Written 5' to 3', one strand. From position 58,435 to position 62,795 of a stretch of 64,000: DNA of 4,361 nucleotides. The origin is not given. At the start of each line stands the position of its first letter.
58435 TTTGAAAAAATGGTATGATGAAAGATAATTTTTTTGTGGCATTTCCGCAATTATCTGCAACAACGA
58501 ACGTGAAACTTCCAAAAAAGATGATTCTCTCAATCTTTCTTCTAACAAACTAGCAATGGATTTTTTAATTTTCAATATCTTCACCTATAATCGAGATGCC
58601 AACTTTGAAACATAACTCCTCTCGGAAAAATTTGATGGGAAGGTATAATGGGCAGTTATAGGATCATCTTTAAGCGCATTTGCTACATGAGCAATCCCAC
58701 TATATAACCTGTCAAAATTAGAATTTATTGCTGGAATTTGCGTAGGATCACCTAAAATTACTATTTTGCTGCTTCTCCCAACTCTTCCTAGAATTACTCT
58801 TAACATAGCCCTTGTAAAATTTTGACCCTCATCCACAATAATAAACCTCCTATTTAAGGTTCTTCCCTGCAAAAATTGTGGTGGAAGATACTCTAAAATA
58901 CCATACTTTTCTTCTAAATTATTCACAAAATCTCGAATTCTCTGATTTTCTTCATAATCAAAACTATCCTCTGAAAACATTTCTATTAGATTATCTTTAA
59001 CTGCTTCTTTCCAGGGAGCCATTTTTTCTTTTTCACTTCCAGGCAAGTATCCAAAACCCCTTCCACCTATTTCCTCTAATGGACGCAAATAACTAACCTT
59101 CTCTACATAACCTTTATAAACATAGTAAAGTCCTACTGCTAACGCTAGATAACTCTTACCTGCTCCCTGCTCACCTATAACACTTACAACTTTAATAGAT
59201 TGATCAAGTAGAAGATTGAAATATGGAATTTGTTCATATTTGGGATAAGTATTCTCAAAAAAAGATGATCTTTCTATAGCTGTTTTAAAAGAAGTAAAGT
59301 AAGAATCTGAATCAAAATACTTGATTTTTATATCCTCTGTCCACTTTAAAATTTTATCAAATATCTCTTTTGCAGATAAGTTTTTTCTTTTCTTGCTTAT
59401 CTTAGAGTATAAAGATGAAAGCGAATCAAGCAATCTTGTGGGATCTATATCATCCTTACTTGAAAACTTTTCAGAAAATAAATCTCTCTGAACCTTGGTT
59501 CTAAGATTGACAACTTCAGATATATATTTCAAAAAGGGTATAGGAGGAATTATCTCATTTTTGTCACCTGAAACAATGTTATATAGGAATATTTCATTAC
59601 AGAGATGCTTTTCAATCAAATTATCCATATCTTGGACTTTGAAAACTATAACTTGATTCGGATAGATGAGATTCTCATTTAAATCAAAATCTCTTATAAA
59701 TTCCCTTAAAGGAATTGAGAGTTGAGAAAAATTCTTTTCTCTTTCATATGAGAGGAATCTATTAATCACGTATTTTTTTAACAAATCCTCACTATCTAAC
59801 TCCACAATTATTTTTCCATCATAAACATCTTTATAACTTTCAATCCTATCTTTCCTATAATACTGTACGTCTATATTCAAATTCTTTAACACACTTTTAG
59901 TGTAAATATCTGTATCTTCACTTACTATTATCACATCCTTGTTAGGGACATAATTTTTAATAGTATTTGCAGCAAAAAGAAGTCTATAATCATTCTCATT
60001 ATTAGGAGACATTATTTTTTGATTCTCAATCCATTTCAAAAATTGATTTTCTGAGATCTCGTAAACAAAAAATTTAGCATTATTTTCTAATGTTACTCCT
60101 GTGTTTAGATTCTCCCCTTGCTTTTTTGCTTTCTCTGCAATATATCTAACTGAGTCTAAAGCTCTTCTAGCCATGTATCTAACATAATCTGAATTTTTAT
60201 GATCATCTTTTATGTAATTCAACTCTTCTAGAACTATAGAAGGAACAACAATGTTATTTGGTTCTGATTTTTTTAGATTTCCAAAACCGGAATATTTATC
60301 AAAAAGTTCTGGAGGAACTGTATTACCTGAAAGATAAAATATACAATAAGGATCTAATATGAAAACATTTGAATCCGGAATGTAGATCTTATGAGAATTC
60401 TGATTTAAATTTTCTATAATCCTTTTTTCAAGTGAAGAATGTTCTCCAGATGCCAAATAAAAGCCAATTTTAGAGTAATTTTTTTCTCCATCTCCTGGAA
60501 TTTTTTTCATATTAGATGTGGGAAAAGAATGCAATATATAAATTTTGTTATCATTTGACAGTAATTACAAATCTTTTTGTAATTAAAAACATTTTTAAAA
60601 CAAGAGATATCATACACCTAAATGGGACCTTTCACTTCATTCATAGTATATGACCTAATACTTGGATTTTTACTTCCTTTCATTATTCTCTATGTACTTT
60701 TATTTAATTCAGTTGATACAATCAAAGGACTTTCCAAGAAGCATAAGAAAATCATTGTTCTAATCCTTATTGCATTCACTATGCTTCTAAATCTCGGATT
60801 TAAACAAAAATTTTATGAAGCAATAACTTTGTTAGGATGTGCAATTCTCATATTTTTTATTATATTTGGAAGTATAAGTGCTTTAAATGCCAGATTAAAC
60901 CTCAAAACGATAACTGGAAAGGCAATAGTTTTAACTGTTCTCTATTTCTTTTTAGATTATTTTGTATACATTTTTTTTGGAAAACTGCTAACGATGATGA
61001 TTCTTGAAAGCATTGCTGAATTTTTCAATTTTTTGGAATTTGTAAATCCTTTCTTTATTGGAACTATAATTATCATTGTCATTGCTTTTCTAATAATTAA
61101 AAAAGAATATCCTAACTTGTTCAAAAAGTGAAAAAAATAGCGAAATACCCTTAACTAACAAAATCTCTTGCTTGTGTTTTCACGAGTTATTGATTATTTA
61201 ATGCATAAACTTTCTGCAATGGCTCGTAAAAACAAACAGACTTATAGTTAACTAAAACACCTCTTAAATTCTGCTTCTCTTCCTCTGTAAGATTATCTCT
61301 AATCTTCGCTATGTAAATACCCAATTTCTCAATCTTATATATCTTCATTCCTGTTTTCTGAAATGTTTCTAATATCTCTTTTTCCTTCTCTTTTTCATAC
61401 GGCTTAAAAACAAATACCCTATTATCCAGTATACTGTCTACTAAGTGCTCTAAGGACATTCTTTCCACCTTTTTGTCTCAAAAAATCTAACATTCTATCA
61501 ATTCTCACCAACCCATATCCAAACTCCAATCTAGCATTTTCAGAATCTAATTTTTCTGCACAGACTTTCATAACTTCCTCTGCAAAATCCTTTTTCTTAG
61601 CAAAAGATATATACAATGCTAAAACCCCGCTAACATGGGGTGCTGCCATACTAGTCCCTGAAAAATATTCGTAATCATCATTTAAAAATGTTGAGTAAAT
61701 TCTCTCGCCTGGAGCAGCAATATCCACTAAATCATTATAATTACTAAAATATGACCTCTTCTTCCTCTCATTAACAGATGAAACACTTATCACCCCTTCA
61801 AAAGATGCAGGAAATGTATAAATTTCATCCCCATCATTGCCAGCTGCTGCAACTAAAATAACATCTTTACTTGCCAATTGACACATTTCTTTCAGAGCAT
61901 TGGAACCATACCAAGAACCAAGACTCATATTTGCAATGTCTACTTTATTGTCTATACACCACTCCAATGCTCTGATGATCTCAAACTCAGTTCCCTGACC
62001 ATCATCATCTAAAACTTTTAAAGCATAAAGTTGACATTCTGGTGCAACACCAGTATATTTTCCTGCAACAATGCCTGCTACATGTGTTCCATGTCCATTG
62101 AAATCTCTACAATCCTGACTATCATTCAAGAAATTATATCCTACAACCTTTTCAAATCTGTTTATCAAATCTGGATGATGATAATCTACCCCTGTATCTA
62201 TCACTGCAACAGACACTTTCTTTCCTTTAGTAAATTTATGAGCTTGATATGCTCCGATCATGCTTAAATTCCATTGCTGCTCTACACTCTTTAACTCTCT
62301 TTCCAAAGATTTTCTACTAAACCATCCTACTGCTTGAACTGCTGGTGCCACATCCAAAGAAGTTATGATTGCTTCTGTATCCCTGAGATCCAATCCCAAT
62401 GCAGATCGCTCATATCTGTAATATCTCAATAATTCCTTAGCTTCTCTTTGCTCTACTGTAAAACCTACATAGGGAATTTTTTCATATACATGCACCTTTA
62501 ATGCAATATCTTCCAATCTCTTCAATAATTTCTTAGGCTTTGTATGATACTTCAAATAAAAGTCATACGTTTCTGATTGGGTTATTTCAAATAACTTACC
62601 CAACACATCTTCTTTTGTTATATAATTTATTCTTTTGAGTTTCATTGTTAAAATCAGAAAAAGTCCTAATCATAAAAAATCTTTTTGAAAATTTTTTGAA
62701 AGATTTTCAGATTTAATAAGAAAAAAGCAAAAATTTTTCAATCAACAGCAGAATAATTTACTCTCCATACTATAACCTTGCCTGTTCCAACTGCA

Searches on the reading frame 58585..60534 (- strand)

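Call 68: search_protein_families(library=pfam, proteins=[window:58585-60534:-], max_evalue=0.0001)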
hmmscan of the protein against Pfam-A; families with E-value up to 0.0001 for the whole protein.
window:58585-60534:- (649 aa): 2 families
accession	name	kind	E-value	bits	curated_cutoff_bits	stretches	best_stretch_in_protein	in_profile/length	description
PF02562.22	PhoH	-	2.2e-36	125.7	27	1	434-640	8-194/205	PhoH-like protein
PF13638.12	PIN_4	-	1.9e-13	51.3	21.9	1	51-218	1-125/132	PIN domain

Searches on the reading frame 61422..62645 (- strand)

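Call 80: search_protein_families(library=pfam, proteins=[window:61422-62645:-], max_evalue=0.00001)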
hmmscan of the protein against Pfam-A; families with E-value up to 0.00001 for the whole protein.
window:61422-62645:- (407 aa): 1 family
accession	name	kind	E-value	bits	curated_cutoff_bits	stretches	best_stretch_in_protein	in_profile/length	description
PF00082.27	Peptidase_S8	-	6.5e-57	193.5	21.8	1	141-378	1-288/288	Subtilase family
